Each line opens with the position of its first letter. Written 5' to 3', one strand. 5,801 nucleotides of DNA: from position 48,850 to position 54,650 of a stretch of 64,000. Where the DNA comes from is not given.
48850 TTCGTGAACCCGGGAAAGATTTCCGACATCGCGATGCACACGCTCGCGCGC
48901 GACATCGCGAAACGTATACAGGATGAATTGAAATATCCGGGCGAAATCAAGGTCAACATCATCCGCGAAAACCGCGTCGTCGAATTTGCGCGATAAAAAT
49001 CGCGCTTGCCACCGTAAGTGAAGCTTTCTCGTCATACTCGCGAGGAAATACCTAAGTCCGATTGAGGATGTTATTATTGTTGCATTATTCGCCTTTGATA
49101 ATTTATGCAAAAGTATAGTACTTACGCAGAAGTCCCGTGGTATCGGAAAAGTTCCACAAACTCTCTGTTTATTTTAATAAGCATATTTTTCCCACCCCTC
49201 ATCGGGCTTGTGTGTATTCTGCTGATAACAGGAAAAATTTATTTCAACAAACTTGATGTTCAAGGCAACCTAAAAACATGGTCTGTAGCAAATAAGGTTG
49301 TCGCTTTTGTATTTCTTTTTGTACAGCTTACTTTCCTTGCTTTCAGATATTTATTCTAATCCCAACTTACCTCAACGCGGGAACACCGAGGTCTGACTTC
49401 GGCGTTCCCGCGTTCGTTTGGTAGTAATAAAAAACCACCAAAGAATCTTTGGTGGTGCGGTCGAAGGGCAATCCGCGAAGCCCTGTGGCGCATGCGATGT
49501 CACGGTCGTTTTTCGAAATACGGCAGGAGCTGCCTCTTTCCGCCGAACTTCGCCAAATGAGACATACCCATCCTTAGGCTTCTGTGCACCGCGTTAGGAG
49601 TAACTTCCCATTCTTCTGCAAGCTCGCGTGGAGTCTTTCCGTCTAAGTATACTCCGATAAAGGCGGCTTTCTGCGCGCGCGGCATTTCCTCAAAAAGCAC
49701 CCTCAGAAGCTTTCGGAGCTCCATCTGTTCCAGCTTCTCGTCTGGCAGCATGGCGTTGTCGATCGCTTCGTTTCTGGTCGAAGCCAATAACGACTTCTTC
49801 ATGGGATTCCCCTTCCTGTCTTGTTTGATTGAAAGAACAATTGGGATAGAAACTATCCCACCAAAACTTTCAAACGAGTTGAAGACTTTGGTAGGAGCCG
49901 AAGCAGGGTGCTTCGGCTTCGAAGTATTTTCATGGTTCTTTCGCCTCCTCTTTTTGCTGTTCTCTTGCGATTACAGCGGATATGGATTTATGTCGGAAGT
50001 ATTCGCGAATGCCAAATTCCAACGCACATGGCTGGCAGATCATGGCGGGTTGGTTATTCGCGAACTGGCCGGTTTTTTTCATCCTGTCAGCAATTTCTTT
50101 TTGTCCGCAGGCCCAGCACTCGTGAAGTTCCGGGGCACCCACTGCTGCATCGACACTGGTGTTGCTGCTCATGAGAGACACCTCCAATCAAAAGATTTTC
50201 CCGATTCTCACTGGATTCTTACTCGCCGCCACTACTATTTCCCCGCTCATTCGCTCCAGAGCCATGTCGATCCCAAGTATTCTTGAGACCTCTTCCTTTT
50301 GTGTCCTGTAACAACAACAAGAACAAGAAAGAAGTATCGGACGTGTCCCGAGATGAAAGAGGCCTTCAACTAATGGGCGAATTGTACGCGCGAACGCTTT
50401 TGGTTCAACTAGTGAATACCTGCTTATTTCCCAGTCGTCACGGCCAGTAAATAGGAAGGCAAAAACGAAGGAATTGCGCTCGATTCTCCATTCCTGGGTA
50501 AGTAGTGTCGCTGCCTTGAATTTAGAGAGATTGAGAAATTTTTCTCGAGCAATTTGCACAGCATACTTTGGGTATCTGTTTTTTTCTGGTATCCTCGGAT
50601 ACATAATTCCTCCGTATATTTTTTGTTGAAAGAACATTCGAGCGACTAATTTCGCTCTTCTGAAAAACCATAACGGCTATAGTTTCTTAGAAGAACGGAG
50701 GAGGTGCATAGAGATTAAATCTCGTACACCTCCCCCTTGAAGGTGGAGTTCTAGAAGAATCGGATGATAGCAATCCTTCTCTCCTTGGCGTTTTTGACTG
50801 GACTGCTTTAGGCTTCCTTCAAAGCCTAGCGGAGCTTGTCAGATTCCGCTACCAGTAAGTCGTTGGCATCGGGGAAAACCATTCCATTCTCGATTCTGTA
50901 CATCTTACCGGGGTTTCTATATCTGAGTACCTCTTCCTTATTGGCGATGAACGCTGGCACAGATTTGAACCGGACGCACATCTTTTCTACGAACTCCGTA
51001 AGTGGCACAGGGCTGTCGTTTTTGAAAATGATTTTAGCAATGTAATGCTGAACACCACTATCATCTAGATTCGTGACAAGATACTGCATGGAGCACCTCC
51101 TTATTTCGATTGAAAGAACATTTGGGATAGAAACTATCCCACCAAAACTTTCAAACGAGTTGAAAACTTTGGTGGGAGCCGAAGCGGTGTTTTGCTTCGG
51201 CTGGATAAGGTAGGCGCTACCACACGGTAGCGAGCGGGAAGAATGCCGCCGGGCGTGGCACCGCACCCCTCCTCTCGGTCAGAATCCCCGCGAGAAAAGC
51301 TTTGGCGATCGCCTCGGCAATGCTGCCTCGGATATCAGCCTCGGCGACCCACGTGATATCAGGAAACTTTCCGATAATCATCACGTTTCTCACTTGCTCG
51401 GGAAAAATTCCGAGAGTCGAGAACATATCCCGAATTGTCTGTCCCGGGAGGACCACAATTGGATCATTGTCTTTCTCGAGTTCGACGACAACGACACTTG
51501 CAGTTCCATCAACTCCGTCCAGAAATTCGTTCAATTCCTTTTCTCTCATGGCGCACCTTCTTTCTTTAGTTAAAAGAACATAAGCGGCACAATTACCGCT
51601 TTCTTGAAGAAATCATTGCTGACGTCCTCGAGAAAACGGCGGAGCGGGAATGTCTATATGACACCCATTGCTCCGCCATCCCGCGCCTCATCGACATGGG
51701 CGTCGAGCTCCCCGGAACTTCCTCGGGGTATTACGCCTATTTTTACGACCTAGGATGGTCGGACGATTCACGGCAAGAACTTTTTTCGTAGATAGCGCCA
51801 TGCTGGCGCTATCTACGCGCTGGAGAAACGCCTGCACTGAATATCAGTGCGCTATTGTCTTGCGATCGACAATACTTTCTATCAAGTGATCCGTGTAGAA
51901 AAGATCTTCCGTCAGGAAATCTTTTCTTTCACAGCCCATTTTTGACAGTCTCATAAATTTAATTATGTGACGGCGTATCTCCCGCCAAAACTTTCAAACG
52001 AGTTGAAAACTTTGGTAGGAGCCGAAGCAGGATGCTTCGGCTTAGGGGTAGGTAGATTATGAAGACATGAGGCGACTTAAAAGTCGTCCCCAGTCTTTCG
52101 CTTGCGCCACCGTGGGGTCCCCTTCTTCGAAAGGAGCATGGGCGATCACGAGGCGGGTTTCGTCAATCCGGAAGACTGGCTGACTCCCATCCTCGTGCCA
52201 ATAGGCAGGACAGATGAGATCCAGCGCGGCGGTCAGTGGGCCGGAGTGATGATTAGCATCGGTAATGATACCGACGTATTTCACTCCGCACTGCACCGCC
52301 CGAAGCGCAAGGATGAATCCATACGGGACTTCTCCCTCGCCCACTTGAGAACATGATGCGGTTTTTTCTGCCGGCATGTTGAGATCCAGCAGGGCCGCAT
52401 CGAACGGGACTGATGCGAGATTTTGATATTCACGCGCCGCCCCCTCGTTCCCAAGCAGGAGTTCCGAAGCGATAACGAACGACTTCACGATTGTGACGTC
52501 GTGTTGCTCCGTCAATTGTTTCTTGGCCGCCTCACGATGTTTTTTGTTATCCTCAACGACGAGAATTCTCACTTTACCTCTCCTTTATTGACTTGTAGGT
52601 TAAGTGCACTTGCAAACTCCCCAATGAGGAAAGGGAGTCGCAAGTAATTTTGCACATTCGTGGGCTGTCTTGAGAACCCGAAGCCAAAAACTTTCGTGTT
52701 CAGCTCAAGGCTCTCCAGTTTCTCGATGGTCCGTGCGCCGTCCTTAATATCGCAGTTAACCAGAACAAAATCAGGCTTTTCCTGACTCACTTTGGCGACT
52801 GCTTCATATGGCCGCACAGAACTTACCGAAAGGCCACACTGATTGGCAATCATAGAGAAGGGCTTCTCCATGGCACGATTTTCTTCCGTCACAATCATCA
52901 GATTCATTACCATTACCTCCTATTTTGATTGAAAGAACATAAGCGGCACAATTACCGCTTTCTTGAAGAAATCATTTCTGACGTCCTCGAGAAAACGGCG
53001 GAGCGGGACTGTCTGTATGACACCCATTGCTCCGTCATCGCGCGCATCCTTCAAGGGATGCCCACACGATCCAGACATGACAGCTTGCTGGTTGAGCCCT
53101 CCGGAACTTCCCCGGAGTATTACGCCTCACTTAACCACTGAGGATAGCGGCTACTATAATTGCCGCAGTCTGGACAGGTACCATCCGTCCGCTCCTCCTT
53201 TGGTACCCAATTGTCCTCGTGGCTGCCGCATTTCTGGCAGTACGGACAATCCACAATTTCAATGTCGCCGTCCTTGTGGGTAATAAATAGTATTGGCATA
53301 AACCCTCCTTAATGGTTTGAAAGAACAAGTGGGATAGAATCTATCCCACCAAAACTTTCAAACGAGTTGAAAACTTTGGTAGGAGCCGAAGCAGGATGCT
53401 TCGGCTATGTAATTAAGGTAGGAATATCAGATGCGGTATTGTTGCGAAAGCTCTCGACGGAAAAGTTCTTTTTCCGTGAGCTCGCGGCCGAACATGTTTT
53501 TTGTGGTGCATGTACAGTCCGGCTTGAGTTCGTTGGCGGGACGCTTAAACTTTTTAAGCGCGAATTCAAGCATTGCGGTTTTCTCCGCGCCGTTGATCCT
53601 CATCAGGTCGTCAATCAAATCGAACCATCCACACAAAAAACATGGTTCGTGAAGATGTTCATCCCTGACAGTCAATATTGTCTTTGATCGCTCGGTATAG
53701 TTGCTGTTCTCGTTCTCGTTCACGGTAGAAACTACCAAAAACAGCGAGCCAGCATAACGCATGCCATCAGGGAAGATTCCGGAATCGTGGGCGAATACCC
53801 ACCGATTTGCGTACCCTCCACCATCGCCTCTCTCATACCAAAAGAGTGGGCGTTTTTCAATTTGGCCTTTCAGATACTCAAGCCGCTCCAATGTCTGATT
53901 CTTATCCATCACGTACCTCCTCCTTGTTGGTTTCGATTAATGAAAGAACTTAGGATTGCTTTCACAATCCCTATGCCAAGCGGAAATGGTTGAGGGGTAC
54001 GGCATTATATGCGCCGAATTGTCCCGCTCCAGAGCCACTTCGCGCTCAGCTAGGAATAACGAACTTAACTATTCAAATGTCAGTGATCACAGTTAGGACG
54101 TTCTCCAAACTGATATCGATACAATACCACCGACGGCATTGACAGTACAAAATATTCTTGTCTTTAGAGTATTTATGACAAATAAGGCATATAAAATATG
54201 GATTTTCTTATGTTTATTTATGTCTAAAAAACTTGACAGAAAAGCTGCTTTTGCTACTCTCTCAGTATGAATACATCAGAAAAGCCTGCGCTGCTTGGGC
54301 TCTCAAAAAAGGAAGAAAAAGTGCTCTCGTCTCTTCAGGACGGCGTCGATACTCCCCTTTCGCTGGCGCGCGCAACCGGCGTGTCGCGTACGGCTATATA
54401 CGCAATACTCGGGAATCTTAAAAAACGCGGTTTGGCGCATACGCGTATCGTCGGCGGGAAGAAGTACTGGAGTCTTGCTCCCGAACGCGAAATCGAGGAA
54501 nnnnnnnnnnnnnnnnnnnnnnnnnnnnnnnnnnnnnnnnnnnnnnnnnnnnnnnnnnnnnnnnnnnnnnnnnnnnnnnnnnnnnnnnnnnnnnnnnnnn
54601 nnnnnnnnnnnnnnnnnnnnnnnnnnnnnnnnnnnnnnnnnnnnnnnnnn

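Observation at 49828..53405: Family 1A: a ~95-nt three-hairpin element in 3.5 copies with loop-only variation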

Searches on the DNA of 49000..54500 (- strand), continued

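Call 91: search_dna_similar(query=window:49822-49925:-, collection=plasmids, mode=distant, max_evalue=0.01, max_rows=5)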
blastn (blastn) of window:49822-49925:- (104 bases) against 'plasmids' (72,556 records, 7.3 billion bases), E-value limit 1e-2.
No match.

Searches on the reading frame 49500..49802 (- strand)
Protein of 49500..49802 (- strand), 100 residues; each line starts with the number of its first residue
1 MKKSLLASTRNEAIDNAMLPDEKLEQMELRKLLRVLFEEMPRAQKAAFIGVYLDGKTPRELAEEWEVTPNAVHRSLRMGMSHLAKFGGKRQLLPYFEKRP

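Call 12: search_protein_families(library=pfam, proteins=[window:49500-49802:-], max_evalue=0.1)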
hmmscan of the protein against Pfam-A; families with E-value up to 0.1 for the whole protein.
window:49500-49802:- (100 aa): 4 families
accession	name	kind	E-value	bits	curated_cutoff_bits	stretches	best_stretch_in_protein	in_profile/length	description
PF08281.18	Sigma70_r4_2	-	4.8e-08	33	25.7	1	32-83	3-54/54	Sigma-70, region 4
PF07638.17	Sigma70_ECF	-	0.021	15.1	21.1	1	20-78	117-174/185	ECF sigma factor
PF04297.20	UPF0122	-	0.036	14.8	22.7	1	30-99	8-77/101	Putative helix-turn-helix protein, YlxM / p13 like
PF13384.12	HTH_23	-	0.042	14.1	24.6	1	43-76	5-38/50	Homeodomain-like domain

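Call 13: search_protein_families(library=phrogs, proteins=[window:49500-49802:-], max_evalue=0.1)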
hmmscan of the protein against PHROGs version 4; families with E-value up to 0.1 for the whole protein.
window:49500-49802:- (100 aa): 3 families
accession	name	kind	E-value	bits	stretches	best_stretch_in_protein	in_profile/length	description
phrog_1740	-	transcription regulation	7.8e-06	25.6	1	20-89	149-218/567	RNA polymerase sigma factor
phrog_11138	-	unknown function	7e-05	24.2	1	18-86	66-138/142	-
phrog_351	-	transcription regulation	0.0042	16.7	1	18-95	652-734/928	RNA polymerase sigma factor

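Call 34: search_protein_families(library=padloc, proteins=[window:49500-49802:-], max_evalue=0.1)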
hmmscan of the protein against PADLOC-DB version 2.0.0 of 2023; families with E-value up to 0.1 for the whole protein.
window:49500-49802:- (100 aa): 0 families

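Call 35: search_protein_families(library=ncbifam, proteins=[window:49500-49802:-], max_evalue=0.1)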
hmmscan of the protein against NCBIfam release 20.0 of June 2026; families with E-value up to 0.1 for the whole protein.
window:49500-49802:- (100 aa): 24 families
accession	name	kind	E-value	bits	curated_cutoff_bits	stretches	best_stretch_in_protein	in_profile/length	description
TIGR02937.1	sigma70-ECF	superfamily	2e-10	40.5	42.9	1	12-85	90-163/165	sigma-70 family RNA polymerase sigma factor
TIGR02985.1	Sig70_bacteroi1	subfamily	2.5e-08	34.3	126.4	1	16-85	91-160/162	RNA polymerase sigma-70 factor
NF008890.0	PRK11924.1-3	equivalog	4.9e-07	29.3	284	1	20-84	134-198/205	RNA polymerase sigma factor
NF004113.0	PRK05602.1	equivalog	0.0005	19.7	208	1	8-78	122-192/211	RNA polymerase sigma factor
NF009167.0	PRK12514.1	equivalog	0.00071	19.5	265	1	14-80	105-171/180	RNA polymerase sigma factor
NF045758.2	YlxM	equivalog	0.0015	18.6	80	1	40-92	17-69/72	YlxM family DNA-binding protein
NF001069.0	PRK00118.1-5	equivalog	0.0021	18.4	194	1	31-99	9-78/110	putative DNA-binding protein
NF005448.0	PRK07037.1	equivalog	0.0022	17.6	190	1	23-86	108-170/186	RNA polymerase factor sigma-70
NF009191.0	PRK12539.1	subfamily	0.0034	16.9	171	1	8-89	101-181/185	sigma-70 family RNA polymerase sigma factor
TIGR02999.1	Sig-70_X6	subfamily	0.0048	16.8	126.15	1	13-84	109-179/183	ECF-type sigma factor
NF001070.0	PRK00118.1-6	equivalog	0.0068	16.7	117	1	43-99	22-78/110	putative DNA-binding protein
NF009178.0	PRK12526.1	equivalog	0.0073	15.9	301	1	30-84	149-203/211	RNA polymerase sigma factor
NF009188.0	PRK12536.1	subfamily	0.014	15.3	250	1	17-85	116-184/190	RNA polymerase sigma factor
TIGR02980.1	SigBFG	subfamily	0.025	14.3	234.35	1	14-83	153-222/227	SigB/SigF/SigG family RNA polymerase sigma factor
NF007223.0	PRK09641.1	equivalog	0.032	14.1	209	1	14-76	111-173/187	RNA polymerase sigma factor SigW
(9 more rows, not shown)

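Call 88: search_solved_structures(query=window:49500-49802:-, max_evalue=1)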
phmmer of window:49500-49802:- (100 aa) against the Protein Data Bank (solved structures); distinct sequences matched with E-value up to 1: 3.
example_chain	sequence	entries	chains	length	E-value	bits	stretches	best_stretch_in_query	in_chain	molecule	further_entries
8jzt_A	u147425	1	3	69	0.0023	21.5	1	21-83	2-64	RNA polymerase sigma factor SigF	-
6pfv_A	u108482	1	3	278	0.72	13.5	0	6-73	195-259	RNA polymerase sigma factor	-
6pfj_A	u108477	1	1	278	0.88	13.2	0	6-73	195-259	RNA polymerase sigma factor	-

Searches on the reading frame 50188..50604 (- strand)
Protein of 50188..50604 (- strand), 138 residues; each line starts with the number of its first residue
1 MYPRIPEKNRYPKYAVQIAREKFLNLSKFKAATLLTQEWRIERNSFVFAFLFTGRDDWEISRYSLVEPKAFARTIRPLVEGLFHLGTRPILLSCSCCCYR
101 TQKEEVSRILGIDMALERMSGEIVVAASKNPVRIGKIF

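Call 12: search_protein_families(library=pfam, proteins=[window:50188-50604:-], max_evalue=0.1)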
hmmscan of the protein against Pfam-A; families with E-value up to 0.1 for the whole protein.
window:50188-50604:- (138 aa): 0 families

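Call 13: search_protein_families(library=phrogs, proteins=[window:50188-50604:-], max_evalue=0.1)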
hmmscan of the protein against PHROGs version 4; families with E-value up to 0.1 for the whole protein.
window:50188-50604:- (138 aa): 0 families

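Call 34: search_protein_families(library=padloc, proteins=[window:50188-50604:-], max_evalue=0.1)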
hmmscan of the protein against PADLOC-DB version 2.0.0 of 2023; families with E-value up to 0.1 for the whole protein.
window:50188-50604:- (138 aa): 0 families

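Call 35: search_protein_families(library=ncbifam, proteins=[window:50188-50604:-], max_evalue=0.1)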
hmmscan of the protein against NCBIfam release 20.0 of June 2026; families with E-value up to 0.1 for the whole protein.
window:50188-50604:- (138 aa): 0 families

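Call 85: search_solved_structures(query=window:50188-50604:-, max_evalue=1)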
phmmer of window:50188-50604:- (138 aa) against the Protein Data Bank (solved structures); distinct sequences matched with E-value up to 1: 1.
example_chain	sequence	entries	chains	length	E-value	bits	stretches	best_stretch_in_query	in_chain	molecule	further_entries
6uae_A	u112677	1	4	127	0.93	12.8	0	18-52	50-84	Ketosteroid isomerase with designed loop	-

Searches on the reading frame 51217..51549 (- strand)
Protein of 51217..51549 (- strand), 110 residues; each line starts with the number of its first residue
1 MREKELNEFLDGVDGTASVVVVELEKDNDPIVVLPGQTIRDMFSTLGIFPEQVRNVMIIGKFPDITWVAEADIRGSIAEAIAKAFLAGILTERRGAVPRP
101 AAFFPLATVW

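Call 12: search_protein_families(library=pfam, proteins=[window:51217-51549:-], max_evalue=0.1)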
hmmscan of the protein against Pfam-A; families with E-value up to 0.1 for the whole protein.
window:51217-51549:- (110 aa): 0 families

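Call 13: search_protein_families(library=phrogs, proteins=[window:51217-51549:-], max_evalue=0.1)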
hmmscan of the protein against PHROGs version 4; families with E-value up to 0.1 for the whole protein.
window:51217-51549:- (110 aa): 0 families

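Call 34: search_protein_families(library=padloc, proteins=[window:51217-51549:-], max_evalue=0.1)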
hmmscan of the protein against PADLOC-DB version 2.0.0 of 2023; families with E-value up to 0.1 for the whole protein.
window:51217-51549:- (110 aa): 0 families

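Call 35: search_protein_families(library=ncbifam, proteins=[window:51217-51549:-], max_evalue=0.1)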
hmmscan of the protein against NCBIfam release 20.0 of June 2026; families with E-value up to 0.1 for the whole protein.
window:51217-51549:- (110 aa): 1 family
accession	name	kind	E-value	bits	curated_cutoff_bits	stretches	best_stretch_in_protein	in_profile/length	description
NF009604.0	PRK13057.1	equivalog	0.077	11.9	274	1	10-60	67-117/302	lipid kinase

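Call 86: search_solved_structures(query=window:51217-51549:-, max_evalue=1)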
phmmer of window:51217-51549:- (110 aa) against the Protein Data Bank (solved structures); distinct sequences matched with E-value up to 1: 1.
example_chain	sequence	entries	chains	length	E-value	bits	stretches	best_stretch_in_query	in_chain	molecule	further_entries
3g5o_A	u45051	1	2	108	0.61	13.5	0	5-37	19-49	Uncharacterized protein Rv2865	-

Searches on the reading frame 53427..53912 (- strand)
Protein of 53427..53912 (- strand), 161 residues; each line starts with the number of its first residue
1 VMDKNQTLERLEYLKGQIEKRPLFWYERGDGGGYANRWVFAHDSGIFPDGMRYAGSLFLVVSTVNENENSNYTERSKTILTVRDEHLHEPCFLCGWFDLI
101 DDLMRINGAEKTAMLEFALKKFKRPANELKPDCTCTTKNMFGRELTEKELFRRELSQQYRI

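Call 12: search_protein_families(library=pfam, proteins=[window:53427-53912:-], max_evalue=0.1)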
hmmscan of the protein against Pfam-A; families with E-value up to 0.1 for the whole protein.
window:53427-53912:- (161 aa): 0 families

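Call 13: search_protein_families(library=phrogs, proteins=[window:53427-53912:-], max_evalue=0.1)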
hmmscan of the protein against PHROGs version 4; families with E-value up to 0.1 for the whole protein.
window:53427-53912:- (161 aa): 0 families

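Call 34: search_protein_families(library=padloc, proteins=[window:53427-53912:-], max_evalue=0.1)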
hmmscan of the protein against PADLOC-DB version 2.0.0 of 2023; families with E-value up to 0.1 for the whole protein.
window:53427-53912:- (161 aa): 0 families

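Call 35: search_protein_families(library=ncbifam, proteins=[window:53427-53912:-], max_evalue=0.1)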
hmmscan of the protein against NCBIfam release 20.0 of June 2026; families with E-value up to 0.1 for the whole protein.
window:53427-53912:- (161 aa): 0 families

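Call 84: search_solved_structures(query=window:53427-53909:-, max_evalue=1)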
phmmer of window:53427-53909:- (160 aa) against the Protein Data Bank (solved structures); distinct sequences matched with E-value up to 1: 3.
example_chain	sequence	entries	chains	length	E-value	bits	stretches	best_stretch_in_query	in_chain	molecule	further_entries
2jkr_I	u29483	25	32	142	0.94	12.5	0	50-96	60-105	AP-2 COMPLEX SUBUNIT SIGMA-1 | AP-2 COMPLEX SUBUNIT SIGMA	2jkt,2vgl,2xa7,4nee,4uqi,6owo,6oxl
6uri_S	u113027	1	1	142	0.95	12.4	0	50-96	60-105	AP-2 complex subunit sigma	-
9pwb_S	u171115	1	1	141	0.96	12.4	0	50-94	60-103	AP-2 complex subunit sigma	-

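Call 90: search_dna_similar(query=window:53427-53909:-, collection=phages, mode=protein, max_evalue=0.001, max_rows=5)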
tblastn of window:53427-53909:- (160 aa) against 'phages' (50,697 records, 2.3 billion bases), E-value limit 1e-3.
No match.
